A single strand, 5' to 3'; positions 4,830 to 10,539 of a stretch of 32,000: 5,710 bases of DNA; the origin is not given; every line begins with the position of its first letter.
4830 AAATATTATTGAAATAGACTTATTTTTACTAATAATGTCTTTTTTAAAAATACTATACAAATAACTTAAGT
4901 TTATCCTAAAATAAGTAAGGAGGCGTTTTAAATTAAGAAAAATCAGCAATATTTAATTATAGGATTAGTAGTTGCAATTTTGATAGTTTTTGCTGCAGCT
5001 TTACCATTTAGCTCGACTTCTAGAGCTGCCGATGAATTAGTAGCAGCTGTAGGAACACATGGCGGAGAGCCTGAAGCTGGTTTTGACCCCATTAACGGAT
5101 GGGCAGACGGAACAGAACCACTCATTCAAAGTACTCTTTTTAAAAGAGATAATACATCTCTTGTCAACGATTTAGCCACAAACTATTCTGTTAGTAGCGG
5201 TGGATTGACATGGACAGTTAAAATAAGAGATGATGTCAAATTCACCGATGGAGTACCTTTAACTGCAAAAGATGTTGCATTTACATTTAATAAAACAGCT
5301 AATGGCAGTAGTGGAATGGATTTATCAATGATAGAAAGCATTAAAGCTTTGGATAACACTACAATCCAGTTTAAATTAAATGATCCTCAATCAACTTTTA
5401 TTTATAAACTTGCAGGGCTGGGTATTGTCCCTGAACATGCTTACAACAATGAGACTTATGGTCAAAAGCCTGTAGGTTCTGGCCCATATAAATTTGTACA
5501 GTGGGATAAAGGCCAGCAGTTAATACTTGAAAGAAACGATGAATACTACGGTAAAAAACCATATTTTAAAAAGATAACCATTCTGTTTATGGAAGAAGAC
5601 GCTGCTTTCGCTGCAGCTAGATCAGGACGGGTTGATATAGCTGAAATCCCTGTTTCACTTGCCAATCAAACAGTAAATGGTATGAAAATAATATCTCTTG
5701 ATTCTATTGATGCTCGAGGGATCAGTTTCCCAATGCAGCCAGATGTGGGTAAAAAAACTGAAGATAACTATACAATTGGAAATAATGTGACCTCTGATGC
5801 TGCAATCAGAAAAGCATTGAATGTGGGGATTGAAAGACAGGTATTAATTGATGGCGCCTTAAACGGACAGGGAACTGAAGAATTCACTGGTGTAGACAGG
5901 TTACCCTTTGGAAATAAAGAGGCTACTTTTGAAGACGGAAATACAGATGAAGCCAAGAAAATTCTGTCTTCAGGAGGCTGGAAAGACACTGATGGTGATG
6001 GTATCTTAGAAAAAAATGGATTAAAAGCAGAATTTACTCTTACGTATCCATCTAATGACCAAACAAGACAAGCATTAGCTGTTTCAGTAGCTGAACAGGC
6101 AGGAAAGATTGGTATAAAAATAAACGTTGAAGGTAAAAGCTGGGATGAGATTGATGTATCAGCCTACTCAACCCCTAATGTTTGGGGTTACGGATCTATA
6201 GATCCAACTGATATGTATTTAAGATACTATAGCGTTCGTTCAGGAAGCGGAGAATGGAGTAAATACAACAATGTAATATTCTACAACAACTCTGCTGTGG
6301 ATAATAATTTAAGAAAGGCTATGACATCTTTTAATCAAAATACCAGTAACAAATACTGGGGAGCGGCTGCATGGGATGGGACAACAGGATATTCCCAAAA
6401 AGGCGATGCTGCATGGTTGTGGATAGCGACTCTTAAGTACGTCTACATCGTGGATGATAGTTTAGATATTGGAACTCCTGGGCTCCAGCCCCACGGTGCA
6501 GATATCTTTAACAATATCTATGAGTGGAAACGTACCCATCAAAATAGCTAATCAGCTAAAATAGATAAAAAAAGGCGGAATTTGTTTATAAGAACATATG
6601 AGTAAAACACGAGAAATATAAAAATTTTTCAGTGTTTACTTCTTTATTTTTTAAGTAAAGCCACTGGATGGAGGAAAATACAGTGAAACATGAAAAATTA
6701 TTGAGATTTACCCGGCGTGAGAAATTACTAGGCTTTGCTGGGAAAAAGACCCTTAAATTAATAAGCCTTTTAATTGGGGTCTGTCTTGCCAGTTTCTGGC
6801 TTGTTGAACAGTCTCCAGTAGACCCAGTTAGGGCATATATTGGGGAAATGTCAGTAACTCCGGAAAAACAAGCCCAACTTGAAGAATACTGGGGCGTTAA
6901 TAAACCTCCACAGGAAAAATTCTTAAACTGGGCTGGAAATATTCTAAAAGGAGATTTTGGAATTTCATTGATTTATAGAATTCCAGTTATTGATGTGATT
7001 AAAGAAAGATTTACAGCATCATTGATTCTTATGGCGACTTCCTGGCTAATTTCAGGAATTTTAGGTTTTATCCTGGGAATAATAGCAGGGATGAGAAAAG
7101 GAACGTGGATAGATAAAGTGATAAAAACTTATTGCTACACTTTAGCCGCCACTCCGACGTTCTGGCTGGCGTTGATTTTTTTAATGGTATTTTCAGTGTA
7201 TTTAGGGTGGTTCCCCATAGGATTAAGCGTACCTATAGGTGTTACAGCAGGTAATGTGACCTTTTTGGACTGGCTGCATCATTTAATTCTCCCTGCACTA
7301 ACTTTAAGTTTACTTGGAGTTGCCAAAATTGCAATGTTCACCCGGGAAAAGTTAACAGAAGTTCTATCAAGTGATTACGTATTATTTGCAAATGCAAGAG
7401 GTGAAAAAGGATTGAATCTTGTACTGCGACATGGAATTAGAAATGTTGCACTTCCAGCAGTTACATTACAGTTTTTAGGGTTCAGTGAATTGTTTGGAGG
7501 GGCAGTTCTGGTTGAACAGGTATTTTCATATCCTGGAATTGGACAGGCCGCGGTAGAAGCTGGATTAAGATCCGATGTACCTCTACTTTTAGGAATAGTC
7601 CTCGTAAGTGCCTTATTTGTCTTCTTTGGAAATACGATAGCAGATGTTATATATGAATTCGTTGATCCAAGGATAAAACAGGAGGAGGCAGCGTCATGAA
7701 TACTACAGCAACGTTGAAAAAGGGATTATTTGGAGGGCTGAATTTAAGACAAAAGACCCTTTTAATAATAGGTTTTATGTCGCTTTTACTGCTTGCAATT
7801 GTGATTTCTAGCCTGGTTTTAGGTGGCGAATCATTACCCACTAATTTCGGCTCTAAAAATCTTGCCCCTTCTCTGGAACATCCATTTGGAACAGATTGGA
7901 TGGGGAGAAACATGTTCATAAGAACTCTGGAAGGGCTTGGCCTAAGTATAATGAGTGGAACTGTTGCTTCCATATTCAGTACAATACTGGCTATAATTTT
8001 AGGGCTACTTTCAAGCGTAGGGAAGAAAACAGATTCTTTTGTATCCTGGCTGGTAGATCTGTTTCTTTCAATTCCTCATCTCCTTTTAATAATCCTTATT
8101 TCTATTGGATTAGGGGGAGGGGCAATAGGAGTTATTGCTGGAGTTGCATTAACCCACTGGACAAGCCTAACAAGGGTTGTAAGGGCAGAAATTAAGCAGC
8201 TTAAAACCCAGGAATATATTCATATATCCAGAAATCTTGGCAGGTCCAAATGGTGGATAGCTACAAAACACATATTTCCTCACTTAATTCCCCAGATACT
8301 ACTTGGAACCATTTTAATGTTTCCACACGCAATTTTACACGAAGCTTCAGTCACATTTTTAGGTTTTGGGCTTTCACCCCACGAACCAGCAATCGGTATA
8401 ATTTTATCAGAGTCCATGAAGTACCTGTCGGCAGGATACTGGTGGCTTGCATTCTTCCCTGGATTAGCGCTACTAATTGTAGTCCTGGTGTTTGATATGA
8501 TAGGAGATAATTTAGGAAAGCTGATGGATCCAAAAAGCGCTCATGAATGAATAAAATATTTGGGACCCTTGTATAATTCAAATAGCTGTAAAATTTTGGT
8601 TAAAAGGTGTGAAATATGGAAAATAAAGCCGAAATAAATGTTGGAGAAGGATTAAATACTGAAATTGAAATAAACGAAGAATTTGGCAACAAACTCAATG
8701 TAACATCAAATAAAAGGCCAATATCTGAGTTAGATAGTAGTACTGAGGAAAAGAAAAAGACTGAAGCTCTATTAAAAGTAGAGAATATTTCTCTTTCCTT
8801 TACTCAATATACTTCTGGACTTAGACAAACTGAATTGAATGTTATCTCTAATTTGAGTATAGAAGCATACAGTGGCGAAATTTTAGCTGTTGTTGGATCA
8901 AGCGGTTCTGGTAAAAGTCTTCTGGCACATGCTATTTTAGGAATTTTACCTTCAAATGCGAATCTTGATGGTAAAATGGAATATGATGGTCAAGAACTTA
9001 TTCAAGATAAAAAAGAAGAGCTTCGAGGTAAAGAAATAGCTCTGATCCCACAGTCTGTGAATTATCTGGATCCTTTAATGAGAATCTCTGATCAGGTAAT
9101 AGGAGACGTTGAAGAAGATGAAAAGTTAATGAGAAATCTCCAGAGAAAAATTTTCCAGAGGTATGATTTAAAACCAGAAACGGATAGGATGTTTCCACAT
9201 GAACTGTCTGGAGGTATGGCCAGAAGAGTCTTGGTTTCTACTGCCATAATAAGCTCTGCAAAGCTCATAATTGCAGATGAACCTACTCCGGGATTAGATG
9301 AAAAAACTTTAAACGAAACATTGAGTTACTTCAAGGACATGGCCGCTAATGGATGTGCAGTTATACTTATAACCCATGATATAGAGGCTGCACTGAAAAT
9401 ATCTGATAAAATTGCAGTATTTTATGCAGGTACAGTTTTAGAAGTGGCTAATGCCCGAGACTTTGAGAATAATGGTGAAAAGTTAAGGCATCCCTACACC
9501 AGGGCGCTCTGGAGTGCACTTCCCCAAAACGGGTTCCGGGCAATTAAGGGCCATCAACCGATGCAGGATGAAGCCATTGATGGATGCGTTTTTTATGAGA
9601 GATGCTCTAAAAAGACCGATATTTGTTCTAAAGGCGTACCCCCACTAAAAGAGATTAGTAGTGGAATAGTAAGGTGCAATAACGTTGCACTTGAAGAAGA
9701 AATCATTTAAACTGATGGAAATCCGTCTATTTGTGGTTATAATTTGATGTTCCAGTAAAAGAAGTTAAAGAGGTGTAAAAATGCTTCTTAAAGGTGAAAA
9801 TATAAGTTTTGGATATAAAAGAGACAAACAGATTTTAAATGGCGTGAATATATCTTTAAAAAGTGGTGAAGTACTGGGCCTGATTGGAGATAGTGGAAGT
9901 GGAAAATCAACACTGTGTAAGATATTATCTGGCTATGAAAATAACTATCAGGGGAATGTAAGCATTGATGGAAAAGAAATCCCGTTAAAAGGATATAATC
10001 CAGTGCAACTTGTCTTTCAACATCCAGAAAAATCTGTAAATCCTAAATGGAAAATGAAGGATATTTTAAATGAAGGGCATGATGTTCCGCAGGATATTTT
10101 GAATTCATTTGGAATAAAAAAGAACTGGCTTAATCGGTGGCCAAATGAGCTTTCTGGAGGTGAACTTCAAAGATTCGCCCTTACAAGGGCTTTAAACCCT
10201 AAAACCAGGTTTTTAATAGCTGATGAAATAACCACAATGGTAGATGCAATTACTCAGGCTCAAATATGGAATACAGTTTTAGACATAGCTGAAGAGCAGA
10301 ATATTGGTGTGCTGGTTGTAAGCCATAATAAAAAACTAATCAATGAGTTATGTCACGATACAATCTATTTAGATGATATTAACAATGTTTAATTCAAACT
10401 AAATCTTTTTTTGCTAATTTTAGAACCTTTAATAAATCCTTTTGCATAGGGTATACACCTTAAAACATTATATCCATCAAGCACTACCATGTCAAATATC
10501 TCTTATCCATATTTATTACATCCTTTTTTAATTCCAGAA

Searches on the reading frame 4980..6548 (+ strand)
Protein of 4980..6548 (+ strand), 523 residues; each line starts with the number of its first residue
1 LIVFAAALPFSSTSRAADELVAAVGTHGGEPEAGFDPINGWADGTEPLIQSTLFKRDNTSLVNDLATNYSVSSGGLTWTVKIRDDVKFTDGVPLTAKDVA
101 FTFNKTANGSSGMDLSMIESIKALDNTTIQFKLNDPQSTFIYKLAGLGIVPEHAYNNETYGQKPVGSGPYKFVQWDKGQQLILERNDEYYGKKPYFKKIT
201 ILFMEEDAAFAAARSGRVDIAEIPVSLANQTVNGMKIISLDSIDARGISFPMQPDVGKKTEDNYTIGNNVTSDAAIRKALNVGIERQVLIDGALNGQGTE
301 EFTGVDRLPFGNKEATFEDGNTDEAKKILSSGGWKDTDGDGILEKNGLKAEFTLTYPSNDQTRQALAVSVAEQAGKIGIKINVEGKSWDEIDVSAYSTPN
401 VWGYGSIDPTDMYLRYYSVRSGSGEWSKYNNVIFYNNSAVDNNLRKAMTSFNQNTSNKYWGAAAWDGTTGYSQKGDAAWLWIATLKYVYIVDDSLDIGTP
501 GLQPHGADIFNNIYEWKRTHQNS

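Call 19: search_protein_families(library=pfam, proteins=[window:4980-6548:+], max_evalue=0.001)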
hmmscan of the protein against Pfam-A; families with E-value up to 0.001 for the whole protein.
window:4980-6548:+ (523 aa): 1 family
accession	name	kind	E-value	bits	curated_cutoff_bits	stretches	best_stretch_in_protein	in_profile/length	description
PF00496.27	SBP_bac_5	-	2.4e-75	254.4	32.4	1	61-418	2-362/368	Bacterial extracellular solute-binding proteins, family 5 Middle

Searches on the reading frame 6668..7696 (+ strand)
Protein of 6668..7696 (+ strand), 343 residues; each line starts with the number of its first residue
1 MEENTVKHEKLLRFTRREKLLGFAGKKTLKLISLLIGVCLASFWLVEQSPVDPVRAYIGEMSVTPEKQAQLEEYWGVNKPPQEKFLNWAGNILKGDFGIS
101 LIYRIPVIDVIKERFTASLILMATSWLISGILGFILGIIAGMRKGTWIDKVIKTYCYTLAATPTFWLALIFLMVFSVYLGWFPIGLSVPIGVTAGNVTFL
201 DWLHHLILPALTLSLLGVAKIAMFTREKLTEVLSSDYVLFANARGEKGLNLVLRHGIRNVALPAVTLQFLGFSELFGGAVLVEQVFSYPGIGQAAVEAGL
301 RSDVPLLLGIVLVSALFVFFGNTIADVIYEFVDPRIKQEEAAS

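Call 19: search_protein_families(library=pfam, proteins=[window:6668-7696:+], max_evalue=0.001)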
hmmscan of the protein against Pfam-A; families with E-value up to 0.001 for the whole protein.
window:6668-7696:+ (343 aa): 2 families
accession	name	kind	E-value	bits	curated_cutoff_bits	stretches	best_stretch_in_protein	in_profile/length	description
PF00528.27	BPD_transp_1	-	6.3e-41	140.6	26.4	1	133-337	1-183/184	Binding-protein-dependent transport system inner membrane component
PF19300.4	BPD_transp_1_N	-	0.00048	20.7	23.8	0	23-95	4-75/114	Binding-prot-dependent transport system membrane comp, N-term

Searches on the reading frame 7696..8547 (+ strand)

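Call 19: search_protein_families(library=pfam, proteins=[window:7696-8547:+], max_evalue=0.001)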
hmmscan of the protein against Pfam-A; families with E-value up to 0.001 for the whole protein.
window:7696-8547:+ (284 aa): 1 family
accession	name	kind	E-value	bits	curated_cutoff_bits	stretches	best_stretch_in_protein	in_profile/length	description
PF00528.27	BPD_transp_1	-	1.5e-23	83.9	26.4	1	97-278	3-179/184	Binding-protein-dependent transport system inner membrane component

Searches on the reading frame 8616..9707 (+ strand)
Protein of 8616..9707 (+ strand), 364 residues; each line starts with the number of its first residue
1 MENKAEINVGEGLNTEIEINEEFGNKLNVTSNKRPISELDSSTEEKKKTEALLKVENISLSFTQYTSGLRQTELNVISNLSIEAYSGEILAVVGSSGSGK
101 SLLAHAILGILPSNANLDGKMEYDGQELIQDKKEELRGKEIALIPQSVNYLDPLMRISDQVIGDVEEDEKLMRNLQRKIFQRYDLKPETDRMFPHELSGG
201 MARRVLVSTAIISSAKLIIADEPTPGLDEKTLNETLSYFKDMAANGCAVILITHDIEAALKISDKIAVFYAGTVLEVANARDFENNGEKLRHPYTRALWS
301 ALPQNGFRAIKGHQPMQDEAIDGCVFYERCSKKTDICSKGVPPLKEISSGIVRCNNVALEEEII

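Call 19: search_protein_families(library=pfam, proteins=[window:8616-9707:+], max_evalue=0.001)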
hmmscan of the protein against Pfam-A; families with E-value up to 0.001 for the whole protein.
window:8616-9707:+ (364 aa): 5 families
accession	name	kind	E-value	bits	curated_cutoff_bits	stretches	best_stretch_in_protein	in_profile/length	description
PF00005.33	ABC_tran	-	4e-23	83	25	1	78-224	2-136/137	ABC transporter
PF08352.17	oligo_HPY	-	8.5e-13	48.9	27.1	1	288-337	11-65/65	Oligopeptide/dipeptide transporter, C-terminal region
PF02463.25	SMC_N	-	0.00024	21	40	1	84-269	21-212/220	RecF/RecN/SMC N terminal domain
PF13304.12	AAA_21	-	0.00028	21.5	27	0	141-256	189-300/304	AAA domain, putative AbiEii toxin, Type IV TA system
PF13401.12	AAA_22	-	0.00083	20.1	27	0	87-252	5-121/130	AAA domain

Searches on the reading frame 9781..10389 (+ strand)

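Call 19: search_protein_families(library=pfam, proteins=[window:9781-10389:+], max_evalue=0.001)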
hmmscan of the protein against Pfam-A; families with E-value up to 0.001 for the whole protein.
window:9781-10389:+ (203 aa): 3 families
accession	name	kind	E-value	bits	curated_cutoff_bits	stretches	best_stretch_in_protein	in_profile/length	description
PF00005.33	ABC_tran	-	2.2e-24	87.1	25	1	19-151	1-136/137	ABC transporter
PF13401.12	AAA_22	-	1.7e-05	25.5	27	1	31-181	7-122/130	AAA domain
PF02463.25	SMC_N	-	0.0007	19.5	40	0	104-190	124-205/220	RecF/RecN/SMC N terminal domain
